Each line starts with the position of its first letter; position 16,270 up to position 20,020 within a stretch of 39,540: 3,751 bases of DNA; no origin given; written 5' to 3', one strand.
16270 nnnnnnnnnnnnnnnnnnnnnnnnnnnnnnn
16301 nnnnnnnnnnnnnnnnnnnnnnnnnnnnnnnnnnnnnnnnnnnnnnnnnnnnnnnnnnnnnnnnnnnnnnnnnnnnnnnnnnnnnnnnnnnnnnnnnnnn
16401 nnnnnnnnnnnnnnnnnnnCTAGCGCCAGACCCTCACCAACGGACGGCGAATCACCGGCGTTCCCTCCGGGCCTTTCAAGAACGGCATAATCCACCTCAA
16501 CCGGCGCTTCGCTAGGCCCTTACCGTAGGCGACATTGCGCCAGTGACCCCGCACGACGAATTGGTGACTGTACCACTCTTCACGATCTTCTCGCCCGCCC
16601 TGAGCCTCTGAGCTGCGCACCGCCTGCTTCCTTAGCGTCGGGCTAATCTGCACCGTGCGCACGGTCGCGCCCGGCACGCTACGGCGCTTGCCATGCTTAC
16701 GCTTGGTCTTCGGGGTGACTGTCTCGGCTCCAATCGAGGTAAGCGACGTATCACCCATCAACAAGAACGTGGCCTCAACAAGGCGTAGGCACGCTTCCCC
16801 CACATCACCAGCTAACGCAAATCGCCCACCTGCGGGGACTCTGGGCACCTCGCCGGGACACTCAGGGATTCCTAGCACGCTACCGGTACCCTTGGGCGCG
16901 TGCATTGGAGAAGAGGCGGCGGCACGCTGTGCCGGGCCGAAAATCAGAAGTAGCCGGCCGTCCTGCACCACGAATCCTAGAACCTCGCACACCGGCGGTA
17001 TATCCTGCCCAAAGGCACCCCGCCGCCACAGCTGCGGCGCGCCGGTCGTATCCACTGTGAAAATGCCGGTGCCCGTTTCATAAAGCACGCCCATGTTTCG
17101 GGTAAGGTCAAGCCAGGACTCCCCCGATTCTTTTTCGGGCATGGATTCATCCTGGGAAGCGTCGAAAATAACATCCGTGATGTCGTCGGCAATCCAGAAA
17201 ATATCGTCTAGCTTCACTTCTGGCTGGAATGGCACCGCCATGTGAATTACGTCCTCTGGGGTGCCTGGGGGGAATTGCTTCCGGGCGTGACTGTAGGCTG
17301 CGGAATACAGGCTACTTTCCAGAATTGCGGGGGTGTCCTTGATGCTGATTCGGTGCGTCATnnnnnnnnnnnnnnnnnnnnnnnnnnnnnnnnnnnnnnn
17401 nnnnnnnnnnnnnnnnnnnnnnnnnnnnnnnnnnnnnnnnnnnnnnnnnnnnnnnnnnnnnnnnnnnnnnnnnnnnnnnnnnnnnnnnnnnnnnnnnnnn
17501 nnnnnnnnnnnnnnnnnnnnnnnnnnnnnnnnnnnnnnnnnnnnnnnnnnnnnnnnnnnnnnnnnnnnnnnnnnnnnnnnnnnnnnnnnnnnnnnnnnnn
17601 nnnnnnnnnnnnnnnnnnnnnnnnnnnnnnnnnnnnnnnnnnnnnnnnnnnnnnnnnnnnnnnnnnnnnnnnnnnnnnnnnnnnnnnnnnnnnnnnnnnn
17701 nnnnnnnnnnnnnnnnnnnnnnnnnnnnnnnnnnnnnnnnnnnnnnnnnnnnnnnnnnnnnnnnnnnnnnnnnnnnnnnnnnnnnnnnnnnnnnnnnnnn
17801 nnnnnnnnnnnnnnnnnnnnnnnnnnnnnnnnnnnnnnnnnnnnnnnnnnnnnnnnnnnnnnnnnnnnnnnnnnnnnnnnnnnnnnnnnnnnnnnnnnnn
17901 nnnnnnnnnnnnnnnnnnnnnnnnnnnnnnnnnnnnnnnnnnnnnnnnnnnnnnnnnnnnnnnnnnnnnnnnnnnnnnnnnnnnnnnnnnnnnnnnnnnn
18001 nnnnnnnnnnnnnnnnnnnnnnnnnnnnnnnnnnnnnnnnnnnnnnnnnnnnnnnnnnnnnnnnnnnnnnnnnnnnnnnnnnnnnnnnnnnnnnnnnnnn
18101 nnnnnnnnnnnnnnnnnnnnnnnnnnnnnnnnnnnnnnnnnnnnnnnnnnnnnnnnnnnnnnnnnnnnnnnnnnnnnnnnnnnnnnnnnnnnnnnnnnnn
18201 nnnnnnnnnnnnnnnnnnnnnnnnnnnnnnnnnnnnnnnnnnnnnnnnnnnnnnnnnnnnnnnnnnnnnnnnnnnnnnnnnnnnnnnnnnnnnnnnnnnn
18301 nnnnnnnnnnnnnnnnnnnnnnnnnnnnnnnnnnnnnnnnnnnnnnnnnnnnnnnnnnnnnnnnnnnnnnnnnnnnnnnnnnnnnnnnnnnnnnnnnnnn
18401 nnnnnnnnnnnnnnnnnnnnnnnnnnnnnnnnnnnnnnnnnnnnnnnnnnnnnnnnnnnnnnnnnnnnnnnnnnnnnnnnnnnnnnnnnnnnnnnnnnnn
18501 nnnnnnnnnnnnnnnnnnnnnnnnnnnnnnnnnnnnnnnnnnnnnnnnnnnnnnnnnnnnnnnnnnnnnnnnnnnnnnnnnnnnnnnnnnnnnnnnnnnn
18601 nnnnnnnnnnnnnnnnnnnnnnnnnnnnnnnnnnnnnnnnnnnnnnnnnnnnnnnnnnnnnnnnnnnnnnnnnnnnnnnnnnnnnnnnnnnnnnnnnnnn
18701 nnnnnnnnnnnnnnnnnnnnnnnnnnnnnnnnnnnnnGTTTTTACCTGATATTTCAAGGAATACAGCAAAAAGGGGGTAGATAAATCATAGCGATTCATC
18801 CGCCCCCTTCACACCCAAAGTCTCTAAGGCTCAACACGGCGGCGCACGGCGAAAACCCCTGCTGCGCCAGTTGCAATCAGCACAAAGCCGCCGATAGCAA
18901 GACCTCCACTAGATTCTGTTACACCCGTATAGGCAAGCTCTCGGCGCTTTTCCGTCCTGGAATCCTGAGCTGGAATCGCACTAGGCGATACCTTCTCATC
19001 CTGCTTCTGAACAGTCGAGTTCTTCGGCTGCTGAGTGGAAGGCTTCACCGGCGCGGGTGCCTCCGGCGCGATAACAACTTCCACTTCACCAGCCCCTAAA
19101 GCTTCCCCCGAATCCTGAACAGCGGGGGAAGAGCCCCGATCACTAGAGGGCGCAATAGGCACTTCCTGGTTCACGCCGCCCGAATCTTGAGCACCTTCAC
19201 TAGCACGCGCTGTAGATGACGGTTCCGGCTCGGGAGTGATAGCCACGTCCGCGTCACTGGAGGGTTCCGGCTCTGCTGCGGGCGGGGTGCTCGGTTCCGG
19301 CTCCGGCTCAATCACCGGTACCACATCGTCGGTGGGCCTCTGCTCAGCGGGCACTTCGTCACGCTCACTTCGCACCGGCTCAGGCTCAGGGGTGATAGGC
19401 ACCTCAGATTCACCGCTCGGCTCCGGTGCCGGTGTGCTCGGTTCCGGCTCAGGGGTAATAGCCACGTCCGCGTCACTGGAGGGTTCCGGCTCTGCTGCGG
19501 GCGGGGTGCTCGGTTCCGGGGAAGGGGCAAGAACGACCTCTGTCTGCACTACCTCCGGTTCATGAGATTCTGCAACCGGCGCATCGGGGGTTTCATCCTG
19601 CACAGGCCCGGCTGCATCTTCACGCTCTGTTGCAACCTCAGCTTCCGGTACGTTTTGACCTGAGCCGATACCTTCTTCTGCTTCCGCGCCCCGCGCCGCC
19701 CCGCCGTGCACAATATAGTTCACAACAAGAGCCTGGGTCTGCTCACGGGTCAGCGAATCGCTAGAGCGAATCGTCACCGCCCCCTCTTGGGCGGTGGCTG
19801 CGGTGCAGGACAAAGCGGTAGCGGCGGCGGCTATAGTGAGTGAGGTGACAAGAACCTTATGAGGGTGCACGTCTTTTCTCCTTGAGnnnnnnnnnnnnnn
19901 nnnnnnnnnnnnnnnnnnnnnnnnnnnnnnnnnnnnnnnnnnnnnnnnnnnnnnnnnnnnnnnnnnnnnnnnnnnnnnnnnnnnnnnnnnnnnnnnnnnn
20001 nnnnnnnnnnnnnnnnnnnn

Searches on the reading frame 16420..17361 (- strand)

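Call 5: search_protein_families(library=pfam, proteins=[window:16420-17361:-], max_evalue=0.1)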
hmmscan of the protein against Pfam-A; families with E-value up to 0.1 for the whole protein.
window:16420-17361:- (313 aa): 0 families

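Call 37: search_protein_families(library=padloc, proteins=[window:16420-17361:-], max_evalue=0.1)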
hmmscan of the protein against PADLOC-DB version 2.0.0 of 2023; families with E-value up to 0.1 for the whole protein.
window:16420-17361:- (313 aa): 0 families

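Call 38: search_protein_families(library=phrogs, proteins=[window:16420-17361:-], max_evalue=0.1)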
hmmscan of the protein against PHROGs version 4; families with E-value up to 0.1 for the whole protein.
window:16420-17361:- (313 aa): 2 families
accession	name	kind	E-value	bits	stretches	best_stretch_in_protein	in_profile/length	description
phrog_15934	-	unknown function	4.8e-19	70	1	189-313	185-304/305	-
phrog_10678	-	unknown function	0.015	16.4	1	215-297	136-202/214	-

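Call 63: search_protein_families(library=ncbifam, proteins=[window:16420-17361:-], max_evalue=0.01)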
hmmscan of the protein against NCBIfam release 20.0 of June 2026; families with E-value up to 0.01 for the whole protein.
window:16420-17361:- (313 aa): 0 families

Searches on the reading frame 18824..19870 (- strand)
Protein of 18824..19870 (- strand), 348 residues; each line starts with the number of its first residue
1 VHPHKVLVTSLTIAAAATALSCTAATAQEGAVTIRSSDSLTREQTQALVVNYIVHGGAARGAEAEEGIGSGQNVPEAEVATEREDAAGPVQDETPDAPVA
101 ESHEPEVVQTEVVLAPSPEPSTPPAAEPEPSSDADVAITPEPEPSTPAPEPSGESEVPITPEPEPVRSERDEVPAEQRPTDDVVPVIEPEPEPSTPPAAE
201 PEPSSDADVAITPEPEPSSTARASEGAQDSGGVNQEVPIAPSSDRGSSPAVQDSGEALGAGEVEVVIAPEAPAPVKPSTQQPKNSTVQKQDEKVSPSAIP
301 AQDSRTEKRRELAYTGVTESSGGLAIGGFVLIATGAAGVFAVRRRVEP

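Call 7: search_protein_families(library=pfam, proteins=[window:18824-19870:-], max_evalue=0.001)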
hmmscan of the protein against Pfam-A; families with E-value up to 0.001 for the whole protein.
window:18824-19870:- (348 aa): 0 families

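Call 63: search_protein_families(library=ncbifam, proteins=[window:18824-19870:-], max_evalue=0.01)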
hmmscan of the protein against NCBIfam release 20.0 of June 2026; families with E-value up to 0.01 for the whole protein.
window:18824-19870:- (348 aa): 2 families
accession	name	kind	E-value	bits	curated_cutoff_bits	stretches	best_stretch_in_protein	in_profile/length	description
NF041527.1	SCO1860_LAETG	equivalog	3.4e-05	23.2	200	1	268-345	229-306/306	SCO1860 family LAETG-anchored protein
TIGR01167.1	LPXTG_anchor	domain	0.0032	18.1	15.9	1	312-345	2-32/34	LPXTG cell wall anchor domain-containing protein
